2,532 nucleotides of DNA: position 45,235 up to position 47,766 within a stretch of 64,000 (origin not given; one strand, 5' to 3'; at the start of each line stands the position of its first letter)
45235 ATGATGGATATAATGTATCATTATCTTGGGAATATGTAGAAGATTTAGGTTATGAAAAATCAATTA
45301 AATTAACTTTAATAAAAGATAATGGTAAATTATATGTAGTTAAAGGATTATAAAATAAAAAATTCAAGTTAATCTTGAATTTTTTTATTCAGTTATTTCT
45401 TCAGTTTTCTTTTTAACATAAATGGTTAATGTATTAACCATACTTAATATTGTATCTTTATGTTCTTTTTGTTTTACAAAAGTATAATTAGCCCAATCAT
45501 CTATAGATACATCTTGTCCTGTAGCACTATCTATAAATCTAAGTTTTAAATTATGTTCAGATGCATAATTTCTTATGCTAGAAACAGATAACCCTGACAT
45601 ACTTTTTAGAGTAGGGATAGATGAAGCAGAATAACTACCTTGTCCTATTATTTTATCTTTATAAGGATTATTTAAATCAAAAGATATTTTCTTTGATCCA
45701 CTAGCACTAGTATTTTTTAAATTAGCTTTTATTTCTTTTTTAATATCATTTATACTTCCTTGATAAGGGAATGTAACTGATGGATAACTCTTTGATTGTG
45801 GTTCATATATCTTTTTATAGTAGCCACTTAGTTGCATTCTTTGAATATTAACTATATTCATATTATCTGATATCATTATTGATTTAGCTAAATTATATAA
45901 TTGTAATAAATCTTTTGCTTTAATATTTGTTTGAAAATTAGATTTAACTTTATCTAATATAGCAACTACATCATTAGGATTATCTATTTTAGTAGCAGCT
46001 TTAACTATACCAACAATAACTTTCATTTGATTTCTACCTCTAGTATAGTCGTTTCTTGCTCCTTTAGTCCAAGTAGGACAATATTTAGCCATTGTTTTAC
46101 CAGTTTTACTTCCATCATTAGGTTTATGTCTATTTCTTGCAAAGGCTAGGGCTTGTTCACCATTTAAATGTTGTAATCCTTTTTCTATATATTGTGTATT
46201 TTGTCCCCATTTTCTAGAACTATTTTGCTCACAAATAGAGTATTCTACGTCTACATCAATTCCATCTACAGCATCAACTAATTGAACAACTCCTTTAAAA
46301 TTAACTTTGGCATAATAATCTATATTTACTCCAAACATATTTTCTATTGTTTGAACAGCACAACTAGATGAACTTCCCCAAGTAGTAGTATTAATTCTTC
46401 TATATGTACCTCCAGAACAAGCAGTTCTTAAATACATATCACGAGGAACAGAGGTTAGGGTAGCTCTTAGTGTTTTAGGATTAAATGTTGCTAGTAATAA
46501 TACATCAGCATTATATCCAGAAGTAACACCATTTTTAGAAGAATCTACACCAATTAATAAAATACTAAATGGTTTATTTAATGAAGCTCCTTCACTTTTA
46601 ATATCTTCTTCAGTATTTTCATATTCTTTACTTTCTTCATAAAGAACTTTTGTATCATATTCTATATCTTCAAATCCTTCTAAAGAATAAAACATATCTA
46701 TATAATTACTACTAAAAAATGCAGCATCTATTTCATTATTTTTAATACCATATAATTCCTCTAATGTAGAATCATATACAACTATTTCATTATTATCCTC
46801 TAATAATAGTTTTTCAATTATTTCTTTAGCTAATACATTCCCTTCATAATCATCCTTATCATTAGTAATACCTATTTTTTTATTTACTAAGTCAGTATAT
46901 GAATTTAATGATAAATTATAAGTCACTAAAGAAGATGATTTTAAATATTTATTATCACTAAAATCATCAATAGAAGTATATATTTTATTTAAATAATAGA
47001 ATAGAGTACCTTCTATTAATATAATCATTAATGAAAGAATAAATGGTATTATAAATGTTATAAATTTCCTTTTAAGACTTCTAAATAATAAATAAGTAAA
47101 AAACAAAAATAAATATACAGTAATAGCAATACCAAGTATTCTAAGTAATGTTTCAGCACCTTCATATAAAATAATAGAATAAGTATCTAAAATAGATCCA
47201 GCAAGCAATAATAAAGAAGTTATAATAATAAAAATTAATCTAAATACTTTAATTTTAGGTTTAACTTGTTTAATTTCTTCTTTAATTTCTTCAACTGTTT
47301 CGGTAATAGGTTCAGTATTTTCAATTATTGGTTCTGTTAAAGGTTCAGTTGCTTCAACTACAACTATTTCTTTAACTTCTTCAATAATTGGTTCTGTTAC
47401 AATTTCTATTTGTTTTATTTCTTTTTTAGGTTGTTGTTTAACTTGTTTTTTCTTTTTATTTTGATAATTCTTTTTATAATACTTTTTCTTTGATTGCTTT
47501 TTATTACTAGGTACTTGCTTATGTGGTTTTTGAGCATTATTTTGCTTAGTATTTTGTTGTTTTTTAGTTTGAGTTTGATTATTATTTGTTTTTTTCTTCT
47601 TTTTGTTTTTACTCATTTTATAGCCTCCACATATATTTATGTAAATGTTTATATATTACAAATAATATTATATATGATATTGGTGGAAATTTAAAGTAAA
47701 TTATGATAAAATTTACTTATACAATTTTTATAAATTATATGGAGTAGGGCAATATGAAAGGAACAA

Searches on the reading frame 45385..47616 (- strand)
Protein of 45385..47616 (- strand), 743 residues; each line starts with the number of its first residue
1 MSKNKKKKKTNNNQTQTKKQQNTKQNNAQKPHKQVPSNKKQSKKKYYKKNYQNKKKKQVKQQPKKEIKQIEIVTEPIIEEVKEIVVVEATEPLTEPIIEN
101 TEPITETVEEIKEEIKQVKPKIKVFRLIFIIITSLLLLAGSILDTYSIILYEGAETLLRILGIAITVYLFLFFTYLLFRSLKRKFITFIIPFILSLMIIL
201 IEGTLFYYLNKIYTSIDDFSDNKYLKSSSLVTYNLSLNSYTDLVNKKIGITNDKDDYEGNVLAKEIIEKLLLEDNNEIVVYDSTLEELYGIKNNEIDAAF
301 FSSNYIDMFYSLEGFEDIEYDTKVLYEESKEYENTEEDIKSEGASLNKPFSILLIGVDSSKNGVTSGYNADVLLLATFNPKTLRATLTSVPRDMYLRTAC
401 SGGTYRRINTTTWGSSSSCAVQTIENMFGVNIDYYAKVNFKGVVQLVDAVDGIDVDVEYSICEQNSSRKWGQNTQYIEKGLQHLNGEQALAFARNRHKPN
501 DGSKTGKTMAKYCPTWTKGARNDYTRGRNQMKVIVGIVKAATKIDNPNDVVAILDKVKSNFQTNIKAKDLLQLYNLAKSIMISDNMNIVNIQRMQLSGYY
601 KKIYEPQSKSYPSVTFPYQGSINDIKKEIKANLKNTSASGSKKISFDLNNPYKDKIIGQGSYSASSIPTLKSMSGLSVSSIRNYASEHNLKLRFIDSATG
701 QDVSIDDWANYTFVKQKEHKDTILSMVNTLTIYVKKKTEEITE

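Call 20: search_protein_families(library=pfam, proteins=[window:45385-47616:-], max_evalue=0.01)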
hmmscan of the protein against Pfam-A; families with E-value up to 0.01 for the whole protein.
window:45385-47616:- (743 aa): 1 family
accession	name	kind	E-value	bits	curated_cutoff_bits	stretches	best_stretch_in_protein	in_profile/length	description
PF03816.19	LytR_cpsA_psr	-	6.9e-34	117.6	24.6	1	369-502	1-129/150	LytR_cpsA_psr family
